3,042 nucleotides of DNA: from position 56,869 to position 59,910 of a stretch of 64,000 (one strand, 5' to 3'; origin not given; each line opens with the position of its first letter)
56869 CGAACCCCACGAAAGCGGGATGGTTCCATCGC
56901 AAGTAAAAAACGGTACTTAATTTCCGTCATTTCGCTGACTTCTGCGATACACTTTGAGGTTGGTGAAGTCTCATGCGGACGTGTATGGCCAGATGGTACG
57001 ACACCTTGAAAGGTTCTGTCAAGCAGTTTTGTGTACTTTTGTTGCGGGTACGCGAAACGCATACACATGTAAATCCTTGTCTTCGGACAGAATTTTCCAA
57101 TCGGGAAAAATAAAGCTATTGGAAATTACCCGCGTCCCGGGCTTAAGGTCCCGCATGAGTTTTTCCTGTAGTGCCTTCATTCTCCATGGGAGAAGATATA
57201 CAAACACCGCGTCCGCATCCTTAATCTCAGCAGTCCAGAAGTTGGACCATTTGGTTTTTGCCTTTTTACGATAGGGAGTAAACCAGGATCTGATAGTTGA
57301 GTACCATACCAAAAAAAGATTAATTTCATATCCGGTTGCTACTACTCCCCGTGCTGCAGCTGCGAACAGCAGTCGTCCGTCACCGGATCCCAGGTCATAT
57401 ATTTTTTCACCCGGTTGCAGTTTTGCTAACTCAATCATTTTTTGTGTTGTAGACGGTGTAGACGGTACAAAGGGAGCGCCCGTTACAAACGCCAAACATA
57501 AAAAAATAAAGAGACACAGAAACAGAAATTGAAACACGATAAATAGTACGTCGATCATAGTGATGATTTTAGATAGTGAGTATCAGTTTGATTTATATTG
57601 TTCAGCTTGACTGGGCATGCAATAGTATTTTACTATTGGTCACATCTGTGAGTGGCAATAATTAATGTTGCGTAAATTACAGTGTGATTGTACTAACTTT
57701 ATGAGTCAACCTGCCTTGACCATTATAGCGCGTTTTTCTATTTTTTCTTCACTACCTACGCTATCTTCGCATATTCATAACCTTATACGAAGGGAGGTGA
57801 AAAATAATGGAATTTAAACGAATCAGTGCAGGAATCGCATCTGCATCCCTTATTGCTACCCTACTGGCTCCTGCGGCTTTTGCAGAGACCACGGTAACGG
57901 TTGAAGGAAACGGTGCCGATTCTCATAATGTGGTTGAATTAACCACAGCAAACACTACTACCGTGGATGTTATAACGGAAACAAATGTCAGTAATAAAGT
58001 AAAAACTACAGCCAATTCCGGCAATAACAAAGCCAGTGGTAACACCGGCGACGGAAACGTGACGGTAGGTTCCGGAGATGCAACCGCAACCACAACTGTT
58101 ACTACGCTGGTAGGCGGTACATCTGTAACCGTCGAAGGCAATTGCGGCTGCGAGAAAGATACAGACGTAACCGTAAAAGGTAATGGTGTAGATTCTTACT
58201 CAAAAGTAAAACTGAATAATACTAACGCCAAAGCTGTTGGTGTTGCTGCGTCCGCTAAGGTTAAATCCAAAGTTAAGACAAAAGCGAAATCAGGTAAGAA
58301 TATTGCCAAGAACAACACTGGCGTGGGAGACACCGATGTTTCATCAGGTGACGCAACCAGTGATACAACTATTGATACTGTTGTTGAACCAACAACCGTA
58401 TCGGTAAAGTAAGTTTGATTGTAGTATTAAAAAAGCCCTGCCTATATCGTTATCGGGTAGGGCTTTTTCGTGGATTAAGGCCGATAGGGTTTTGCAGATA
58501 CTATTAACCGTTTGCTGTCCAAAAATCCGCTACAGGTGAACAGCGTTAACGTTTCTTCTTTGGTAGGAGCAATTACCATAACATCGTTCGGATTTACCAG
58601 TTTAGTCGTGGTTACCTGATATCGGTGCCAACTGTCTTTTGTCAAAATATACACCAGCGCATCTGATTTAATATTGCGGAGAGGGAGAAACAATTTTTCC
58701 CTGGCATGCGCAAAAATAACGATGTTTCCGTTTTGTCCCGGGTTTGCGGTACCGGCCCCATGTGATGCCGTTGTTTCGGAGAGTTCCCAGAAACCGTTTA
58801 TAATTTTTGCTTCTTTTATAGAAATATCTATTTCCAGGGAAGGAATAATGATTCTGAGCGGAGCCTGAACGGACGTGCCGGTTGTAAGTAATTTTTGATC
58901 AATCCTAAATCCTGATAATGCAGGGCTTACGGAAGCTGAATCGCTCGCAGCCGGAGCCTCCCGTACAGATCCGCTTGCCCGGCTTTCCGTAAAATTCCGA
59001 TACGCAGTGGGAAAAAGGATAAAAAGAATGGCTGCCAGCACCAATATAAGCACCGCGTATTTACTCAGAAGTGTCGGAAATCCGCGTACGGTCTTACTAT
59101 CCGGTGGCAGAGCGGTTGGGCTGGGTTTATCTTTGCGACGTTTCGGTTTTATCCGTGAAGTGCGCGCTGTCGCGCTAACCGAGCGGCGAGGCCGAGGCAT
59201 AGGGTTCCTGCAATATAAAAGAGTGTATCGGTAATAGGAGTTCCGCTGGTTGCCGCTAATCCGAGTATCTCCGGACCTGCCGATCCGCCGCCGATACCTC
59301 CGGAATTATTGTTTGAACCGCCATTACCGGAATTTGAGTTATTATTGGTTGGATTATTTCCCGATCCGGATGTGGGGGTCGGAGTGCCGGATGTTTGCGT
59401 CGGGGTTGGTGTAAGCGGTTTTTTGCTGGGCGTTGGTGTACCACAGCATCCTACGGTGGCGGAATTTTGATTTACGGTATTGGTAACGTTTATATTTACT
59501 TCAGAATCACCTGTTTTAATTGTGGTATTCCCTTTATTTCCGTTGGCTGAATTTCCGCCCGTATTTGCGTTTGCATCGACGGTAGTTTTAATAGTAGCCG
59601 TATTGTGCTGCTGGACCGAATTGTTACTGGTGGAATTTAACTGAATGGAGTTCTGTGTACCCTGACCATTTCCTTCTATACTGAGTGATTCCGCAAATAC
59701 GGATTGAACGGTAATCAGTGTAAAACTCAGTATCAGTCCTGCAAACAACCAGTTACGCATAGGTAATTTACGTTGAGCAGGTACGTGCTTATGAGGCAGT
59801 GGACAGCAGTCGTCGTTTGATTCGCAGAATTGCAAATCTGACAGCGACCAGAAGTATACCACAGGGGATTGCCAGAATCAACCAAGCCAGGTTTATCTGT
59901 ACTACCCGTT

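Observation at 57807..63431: Sortase gene embedded in a cluster of four paralogous secreted proteins built from an unrecognised ~85-aa Asn/Thr/Gly/Asp-rich repeat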

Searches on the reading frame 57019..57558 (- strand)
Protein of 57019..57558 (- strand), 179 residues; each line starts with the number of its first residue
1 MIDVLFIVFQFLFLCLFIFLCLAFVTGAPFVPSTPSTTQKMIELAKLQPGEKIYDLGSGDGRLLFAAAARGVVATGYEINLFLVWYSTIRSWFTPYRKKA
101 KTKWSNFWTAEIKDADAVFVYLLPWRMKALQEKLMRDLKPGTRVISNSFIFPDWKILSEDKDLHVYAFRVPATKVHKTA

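Call 80: search_protein_families(library=pfam, proteins=[window:57019-57558:-], max_evalue=1)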
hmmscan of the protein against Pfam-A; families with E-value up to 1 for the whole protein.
window:57019-57558:- (179 aa): 6 families
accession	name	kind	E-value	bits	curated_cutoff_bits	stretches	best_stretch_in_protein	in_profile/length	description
PF08123.19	DOT1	-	2.4e-06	27.7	23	1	35-161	28-172/205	Histone methylation protein DOT1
PF01135.25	PCMT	-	0.012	15.8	20.3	1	33-63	57-87/210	Protein-L-isoaspartate(D-aspartate) O-methyltransferase (PCMT)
PF13847.12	Methyltransf_31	-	0.019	15.1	27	1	49-70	3-24/145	Methyltransferase domain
PF07021.18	MetW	-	0.044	13.8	21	1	46-79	10-44/193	Methionine biosynthesis protein MetW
PF02353.26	CMAS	-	0.074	12.8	27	1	40-75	53-89/273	Mycolic acid cyclopropane synthetase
PF13489.12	Methyltransf_23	-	0.16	12.1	27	1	45-80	18-53/164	Methyltransferase domain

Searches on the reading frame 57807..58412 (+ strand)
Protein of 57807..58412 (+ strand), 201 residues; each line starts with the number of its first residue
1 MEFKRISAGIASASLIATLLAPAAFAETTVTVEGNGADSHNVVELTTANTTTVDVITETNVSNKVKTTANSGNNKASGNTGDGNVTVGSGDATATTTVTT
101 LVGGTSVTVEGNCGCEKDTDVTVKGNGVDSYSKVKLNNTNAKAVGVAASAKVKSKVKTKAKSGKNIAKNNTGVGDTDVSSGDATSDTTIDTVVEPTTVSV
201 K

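Call 3: search_protein_families(library=pfam, proteins=[window:57807-58412:+], max_evalue=1)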
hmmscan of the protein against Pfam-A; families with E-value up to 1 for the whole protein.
window:57807-58412:+ (201 aa): 0 families

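Call 4: search_protein_families(library=ncbifam, proteins=[window:57807-58412:+], max_evalue=1)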
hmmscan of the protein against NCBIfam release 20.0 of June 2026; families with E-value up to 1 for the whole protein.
window:57807-58412:+ (201 aa): 0 families

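Call 85: find_homologous_proteins(query=window:57807-58412:+, max_evalue=0.001)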
Query window:57807-58412:+ (201 aa): 23 proteins with E <= 0.001 among 1534 candidates.
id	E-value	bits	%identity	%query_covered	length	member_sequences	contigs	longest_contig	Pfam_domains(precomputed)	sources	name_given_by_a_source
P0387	5.0e-94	331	88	95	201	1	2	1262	-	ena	-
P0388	5.8e-84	298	80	100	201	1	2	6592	-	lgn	-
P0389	4.4e-26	110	43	92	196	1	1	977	-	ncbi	-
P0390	4.8e-26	110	44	91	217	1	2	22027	-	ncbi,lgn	-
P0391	6.8e-25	106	41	89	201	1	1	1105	-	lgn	-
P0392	5.0e-24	103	43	99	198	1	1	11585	-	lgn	-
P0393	7.2e-24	103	41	90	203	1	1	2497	-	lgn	-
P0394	3.5e-22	97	48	82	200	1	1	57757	-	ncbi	-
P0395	1.2e-21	96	40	89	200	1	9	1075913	-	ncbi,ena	ncbi:MAG: hypothetical protein AAB478_03545 [Patescibacteria group bacterium]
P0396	1.5e-21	95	42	94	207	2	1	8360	-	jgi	jgi:hypothetical protein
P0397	4.0e-21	94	38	79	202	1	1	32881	-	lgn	-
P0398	7.2e-21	93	36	93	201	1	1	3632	-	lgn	-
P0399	1.9e-19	88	37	81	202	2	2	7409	-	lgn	-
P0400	5.1e-18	84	42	93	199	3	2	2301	-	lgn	-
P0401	7.6e-18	83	41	75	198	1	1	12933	-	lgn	-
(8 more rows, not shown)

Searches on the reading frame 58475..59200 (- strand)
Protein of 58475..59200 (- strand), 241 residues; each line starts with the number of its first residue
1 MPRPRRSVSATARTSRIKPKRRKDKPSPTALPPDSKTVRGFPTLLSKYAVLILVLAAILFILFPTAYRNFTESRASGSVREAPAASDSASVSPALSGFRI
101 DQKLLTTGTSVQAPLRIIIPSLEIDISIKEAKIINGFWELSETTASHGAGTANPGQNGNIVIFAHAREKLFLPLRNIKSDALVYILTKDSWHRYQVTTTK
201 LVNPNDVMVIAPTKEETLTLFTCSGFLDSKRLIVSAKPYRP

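Call 3: search_protein_families(library=pfam, proteins=[window:58475-59200:-], max_evalue=1)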
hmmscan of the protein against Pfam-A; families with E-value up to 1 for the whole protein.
window:58475-59200:- (241 aa): 3 families
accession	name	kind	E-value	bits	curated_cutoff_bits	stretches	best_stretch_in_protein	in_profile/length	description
PF04203.18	Sortase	-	1.3e-21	77.1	26.6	1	118-238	2-124/125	Sortase domain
PF11027.13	DUF2615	-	0.098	13.2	23.4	1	48-81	57-90/104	Protein of unknown function (DUF2615)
PF25760.1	Phage_RB18_ORF43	-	0.26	11.7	27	1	175-211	13-49/69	Phage RB18 ORF43.1 protein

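Call 4: search_protein_families(library=ncbifam, proteins=[window:58475-59200:-], max_evalue=1)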
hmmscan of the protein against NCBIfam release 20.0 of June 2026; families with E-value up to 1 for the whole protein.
window:58475-59200:- (241 aa): 8 families
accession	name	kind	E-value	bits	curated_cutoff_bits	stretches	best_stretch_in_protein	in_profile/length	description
NF058671.1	sortase_SrtD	exception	1.8e-13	50.6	140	1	119-226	64-171/187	class D sortase, LPxTATN-specific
NF033747.1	class_E_sortase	subfamily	5.2e-13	49.3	160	1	104-237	61-204/211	class E sortase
NF033746.1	class_D_sortase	subfamily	1.7e-12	47.4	165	1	129-226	20-117/135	class D sortase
TIGR01076.1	sortase_fam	subfamily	2e-12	47.1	39.35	1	135-237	16-126/136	sortase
NF033745.1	class_C_sortase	subfamily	4.3e-12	46.2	160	1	117-237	96-219/220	class C sortase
TIGR03784.1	marine_sortase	equivalog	1.8e-09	37.5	158.25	1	145-226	78-159/174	class GN sortase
NF033748.1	class_F_sortase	subfamily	0.00012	21.7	166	1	112-230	9-140/155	class F sortase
NF000853.0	PRK00075.2-2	equivalog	0.021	14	346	1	181-217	33-69/307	cobalt-precorrin-5B (C(1))-methyltransferase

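Call 39: find_homologous_proteins(query=window:58475-59200:-)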
Query window:58475-59200:- (241 aa): 457 proteins with E <= 0.001 among 1348 candidates; the best 120 are listed.
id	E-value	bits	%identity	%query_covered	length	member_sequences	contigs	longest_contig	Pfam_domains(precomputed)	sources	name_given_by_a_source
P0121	2.8e-151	519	100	100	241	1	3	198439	PF04203.19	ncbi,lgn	-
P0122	1.7e-89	317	62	100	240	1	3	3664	PF04203.19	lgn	-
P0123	4.3e-81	290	59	100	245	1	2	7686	PF04203.19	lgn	-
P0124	1.6e-63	232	56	81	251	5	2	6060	PF04203.19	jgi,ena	-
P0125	4.1e-63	231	54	94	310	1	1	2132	PF04203.19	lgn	-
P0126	1.3e-62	229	57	80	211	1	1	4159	PF04203.19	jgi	jgi:LPXTG-site transpeptidase (sortase) family protein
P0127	1.5e-62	229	54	93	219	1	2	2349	PF04203.19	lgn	-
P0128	1.5e-62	229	55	74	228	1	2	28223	PF04203.19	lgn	-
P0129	3.0e-61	225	58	78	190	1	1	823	PF04203.19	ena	-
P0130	8.0e-61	223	54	79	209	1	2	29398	PF04203.19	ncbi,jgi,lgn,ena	-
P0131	1.9e-60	222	48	99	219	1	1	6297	PF04203.19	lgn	-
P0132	2.7e-60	222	47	100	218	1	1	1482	PF04203.19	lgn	-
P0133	4.4e-60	221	54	78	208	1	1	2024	PF04203.19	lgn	-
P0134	6.3e-60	220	57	78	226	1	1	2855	PF04203.19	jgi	jgi:LPXTG-site transpeptidase (sortase) family protein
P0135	8.0e-60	220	56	77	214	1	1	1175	PF04203.19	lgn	-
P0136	1.0e-59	220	51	86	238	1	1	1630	PF04203.19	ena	-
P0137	1.3e-59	219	65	59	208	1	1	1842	PF04203.19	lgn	-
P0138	1.6e-59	219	52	86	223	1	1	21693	PF04203.19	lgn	-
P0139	1.7e-59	219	57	77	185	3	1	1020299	PF04203.19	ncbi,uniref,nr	ncbi:hypothetical protein A3A79_00375 [Candidatus Gottesmanbacteria bacterium RIFCSPLOWO2_01_FULL_43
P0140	1.8e-59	219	54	79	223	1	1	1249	PF04203.19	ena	-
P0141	2.1e-59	219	53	83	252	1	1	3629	PF04203.19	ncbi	-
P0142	2.6e-59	218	53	79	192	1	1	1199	PF04203.19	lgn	-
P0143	4.2e-59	218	54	78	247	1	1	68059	PF04203.19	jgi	jgi:LPXTG-site transpeptidase (sortase) family protein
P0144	4.6e-59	218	54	79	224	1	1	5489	PF04203.19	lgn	-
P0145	4.9e-59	217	55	79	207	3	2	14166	PF04203.19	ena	-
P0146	5.0e-59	217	57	80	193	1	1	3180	PF04203.19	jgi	jgi:LPXTG-site transpeptidase (sortase) family protein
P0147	6.3e-59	217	54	81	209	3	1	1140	PF04203.19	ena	-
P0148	6.5e-59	217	53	78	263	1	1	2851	PF04203.19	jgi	jgi:LPXTG-site transpeptidase (sortase) family protein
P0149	1.8e-58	216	52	79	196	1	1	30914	PF04203.19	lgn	-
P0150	3.5e-58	215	56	81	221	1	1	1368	PF04203.19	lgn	-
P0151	3.8e-58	215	56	77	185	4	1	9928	PF04203.19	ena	-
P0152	3.8e-58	215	54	81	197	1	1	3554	PF04203.19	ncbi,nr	ncbi:sortase, partial [Candidatus Roizmanbacteria bacterium]|nr:sortase [Candidatus Roizmanbacteria 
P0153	4.4e-58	214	49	100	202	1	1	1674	PF04203.19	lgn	-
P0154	4.7e-58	214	55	78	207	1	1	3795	PF04203.19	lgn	-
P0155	2.2e-57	212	52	78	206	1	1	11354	PF04203.19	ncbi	-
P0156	2.8e-57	212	65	59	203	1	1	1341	PF04203.19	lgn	-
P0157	3.1e-57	212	54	78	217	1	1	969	PF04203.19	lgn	-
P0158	3.3e-57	211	53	78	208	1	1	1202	PF04203.19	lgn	-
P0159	3.6e-57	211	56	77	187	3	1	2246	PF04203.19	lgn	-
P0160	4.3e-57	211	51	86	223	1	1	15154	PF04203.19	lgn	-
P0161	4.5e-57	211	55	78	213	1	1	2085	PF04203.19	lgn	-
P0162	5.3e-57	211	51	91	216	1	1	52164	PF04203.19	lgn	-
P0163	5.6e-57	211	54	78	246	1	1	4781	PF04203.19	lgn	-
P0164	7.3e-57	210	56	78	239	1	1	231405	PF04203.19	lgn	-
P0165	7.3e-57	210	56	77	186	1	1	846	PF04203.19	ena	-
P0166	2.1e-56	209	54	80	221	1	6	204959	PF04203.19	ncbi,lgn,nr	ncbi:sortase [Candidatus Gottesmanbacteria bacterium]|nr:sortase [Candidatus Gottesmanbacteria bacte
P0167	2.8e-56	208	54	78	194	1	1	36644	PF04203.19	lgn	-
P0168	2.9e-56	208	53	78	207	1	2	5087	PF04203.19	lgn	-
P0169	3.1e-56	208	54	78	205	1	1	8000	PF04203.19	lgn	-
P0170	3.2e-56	208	56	63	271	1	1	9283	PF04203.19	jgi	-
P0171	4.0e-56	208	54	79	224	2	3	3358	PF04203.19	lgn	-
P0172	5.7e-56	207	53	79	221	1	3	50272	PF04203.19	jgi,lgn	jgi:LPXTG-site transpeptidase (sortase) family protein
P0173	6.6e-56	207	54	80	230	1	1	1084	PF04203.19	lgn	-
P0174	7.5e-56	207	53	78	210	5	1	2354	PF04203.19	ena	-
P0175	7.8e-56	207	54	78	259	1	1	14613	PF04203.19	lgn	-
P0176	1.3e-55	206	52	78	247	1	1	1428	PF04203.19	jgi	jgi:LPXTG-site transpeptidase (sortase) family protein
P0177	4.0e-55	205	51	81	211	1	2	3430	PF04203.19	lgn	-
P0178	4.9e-55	204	54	77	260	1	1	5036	PF04203.19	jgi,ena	-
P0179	7.5e-55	204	49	91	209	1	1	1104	PF04203.19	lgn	-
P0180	1.9e-54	202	51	78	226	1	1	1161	PF04203.19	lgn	-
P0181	2.6e-54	202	50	85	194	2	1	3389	PF04203.19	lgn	-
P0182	3.3e-54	202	53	78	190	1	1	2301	PF04203.19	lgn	-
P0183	4.4e-54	201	52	78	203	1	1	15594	PF04203.19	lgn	-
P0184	4.9e-54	201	54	81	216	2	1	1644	PF04203.19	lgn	-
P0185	5.0e-54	201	49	79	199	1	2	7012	PF04203.19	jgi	-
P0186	5.1e-54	201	53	83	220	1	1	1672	PF04203.19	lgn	-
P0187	5.5e-54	201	56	70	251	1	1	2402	PF04203.19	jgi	jgi:LPXTG-site transpeptidase (sortase) family protein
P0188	5.7e-54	201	52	78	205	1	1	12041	PF04203.19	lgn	-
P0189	6.1e-54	201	52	78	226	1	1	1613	PF04203.19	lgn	-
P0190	7.4e-54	200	63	61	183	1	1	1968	PF04203.19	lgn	-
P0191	8.4e-54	200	51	83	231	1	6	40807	PF04203.19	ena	-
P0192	9.6e-54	200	51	80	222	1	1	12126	PF04203.19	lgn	-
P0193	1.0e-53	200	62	62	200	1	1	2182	PF04203.19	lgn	-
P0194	1.0e-53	200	52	82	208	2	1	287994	PF04203.19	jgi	-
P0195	1.2e-53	200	53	77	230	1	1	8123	PF04203.19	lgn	-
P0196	1.3e-53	200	51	79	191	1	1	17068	PF04203.19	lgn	-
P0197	1.6e-53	199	51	83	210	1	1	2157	PF04203.19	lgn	-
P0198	1.8e-53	199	54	74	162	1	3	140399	PF04203.19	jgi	jgi:LPXTG-site transpeptidase (sortase) family protein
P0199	1.8e-53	199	57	71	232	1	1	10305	PF04203.19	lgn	-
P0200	1.9e-53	199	51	80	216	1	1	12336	PF04203.19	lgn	-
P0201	1.9e-53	199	52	78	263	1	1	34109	PF04203.19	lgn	-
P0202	2.1e-53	199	51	78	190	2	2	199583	PF04203.19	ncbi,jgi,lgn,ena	-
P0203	2.3e-53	199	65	59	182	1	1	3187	PF04203.19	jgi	jgi:LPXTG-site transpeptidase (sortase) family protein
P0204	2.4e-53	199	44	100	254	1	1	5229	PF04203.19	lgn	-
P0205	3.2e-53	198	62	59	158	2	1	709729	PF04203.19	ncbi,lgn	-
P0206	5.4e-53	198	53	78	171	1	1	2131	PF04203.19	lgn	-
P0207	1.6e-52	196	47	92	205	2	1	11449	PF04203.19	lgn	-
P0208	1.9e-52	196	53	78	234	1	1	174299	PF04203.19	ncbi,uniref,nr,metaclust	ncbi:hypothetical protein A2Z33_00985 [Candidatus Gottesmanbacteria bacterium RBG_16_52_11]|uniref:S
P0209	2.3e-52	196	51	79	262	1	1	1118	PF04203.19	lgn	-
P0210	2.4e-52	196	62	63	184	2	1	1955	PF04203.19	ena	-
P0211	2.7e-52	195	52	78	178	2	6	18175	PF04203.19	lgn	-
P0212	2.8e-52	195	52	79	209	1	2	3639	PF04203.19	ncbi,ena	-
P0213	4.7e-52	195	52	78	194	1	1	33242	PF04203.19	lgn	-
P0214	5.5e-52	194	51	77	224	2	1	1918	PF04203.19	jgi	jgi:LPXTG-site transpeptidase (sortase) family protein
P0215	6.0e-52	194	59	64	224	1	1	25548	PF04203.19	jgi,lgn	jgi:LPXTG-site transpeptidase (sortase) family protein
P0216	7.7e-52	194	50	78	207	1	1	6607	PF04203.19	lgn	-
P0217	9.7e-52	194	53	76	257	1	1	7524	PF04203.19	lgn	-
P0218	1.3e-51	193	50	79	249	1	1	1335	PF04203.19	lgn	-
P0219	1.5e-51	193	52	79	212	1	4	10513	PF04203.19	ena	-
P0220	2.3e-51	192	52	79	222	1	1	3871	PF04203.19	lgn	-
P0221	2.8e-51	192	51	79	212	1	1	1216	PF04203.19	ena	-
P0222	3.6e-51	192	50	78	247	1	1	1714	PF04203.19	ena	-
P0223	5.8e-51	191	45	98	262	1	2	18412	PF04203.19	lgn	-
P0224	7.5e-51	191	51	77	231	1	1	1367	PF04203.19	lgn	-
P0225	9.5e-51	190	52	79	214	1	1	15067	PF04203.19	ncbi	-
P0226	1.0e-50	190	47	79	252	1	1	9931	PF04203.19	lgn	-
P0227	1.4e-50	190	63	58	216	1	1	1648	PF04203.19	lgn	-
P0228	1.8e-50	189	62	59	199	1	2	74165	PF04203.19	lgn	-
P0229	1.9e-50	189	50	78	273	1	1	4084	PF04203.19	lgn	-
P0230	2.8e-50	189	54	74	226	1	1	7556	PF04203.19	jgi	jgi:sortase A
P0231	4.2e-50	188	59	59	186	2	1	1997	PF04203.19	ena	-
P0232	5.2e-50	188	61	59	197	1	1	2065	PF04203.19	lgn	-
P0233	5.5e-50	188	63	58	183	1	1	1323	PF04203.19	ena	-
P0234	8.7e-50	187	45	90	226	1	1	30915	PF04203.19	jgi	-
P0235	8.8e-50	187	48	80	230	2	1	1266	PF04203.19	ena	-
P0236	9.9e-50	187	49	78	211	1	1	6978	PF04203.19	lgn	-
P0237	1.1e-49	187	51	78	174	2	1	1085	PF04203.19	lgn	-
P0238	1.3e-49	187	62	59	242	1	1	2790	PF04203.19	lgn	-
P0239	1.4e-49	186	61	58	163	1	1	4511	PF04203.19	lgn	-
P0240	1.7e-49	186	60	59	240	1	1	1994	PF04203.19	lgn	-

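Call 40: search_solved_structures(query=window:58475-59200:-, max_evalue=0.001, show_alignments=2)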
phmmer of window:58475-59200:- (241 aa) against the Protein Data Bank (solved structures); distinct sequences matched with E-value up to 0.001: 25.
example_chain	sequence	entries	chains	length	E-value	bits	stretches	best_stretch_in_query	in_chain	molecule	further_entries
5hu4_A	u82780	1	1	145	2.1e-06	30.6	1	157-231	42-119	Cysteine protease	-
3rcc_A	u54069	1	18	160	1e-05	28.3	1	137-237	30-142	Sortase SrtA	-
7s56_A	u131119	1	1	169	1.2e-05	28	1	137-237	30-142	Class A sortase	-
5dv0_A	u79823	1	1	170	2.5e-05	27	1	117-235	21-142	Sortase SrtA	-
4o8l_A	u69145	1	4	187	3e-05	26.8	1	117-235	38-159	Sortase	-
7f87_A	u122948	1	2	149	7.1e-05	25.5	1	140-228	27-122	Class A sortase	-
7s54_A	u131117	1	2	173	7.2e-05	25.5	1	137-235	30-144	Class A sortase, sortase A chimera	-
7cfj_A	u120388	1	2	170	8.4e-05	25.3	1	140-228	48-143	Class A sortase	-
6bwe_A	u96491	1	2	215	0.00011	24.9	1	147-236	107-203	Putative fimbrial associated sortase-like protein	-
5k9a_A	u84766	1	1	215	0.00011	24.9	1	147-236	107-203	Putative fimbrial associated sortase-like protein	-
4d70_A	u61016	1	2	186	0.00012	24.7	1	139-237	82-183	SORTASE FAMILY PROTEIN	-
9m4u_B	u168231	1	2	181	0.00013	24.6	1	146-236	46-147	Peptidase C60, sortase A and B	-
9iok_A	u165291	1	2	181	0.00014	24.6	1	146-236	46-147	Peptidase C60, sortase A and B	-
9m5j_B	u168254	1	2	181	0.00015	24.5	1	146-236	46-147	Peptidase C60, sortase A and B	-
9m5i_B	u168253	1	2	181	0.00015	24.5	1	148-236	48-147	Peptidase C60, sortase A and B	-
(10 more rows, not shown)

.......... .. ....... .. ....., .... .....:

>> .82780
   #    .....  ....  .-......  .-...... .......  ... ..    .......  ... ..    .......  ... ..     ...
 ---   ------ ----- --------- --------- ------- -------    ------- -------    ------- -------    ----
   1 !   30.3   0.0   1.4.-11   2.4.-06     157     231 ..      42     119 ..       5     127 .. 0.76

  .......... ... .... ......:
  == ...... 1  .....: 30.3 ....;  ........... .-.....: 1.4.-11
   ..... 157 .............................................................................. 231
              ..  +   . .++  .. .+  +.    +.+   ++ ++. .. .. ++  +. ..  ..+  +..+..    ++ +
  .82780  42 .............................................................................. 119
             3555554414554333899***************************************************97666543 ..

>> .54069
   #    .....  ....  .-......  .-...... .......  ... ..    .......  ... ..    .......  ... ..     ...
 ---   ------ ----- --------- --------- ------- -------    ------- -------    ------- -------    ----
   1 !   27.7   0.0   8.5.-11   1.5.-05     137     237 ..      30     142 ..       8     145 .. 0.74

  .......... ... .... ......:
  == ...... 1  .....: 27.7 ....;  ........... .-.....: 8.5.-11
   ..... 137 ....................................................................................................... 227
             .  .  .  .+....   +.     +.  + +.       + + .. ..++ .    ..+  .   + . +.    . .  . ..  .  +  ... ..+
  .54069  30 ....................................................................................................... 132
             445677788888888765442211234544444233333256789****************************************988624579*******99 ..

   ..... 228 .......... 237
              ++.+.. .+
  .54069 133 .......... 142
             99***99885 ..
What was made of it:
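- On Sortase (Pfam PF04203, peptidase C60): IVIFAHA, TLFTC and SKRLIV align with solved class A sortases (call 40).
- Checked: His (IVIFAHA), Cys (TLFTC) and Arg (SKRLIV) align with the catalytic residues of solved class A sortases (call 40).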

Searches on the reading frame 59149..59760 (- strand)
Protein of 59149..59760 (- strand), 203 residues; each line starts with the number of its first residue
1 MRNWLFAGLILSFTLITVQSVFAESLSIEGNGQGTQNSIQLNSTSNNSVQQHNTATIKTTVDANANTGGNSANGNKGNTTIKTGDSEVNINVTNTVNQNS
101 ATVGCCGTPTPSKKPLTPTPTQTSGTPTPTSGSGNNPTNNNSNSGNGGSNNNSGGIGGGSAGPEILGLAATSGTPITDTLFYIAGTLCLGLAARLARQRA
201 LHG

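Call 3: search_protein_families(library=pfam, proteins=[window:59149-59760:-], max_evalue=1)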
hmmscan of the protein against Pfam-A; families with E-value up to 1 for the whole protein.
window:59149-59760:- (203 aa): 2 families
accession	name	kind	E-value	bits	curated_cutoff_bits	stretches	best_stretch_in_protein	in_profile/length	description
PF12092.13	DUF3568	-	0.054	14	23.2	1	8-103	5-101/124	Protein of unknown function (DUF3568)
PF13600.11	DUF4140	-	0.14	13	27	0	23-61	36-74/98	N-terminal domain of unknown function (DUF4140)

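Call 4: search_protein_families(library=ncbifam, proteins=[window:59149-59760:-], max_evalue=1)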
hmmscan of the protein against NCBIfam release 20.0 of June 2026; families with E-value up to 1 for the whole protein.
window:59149-59760:- (203 aa): 0 families
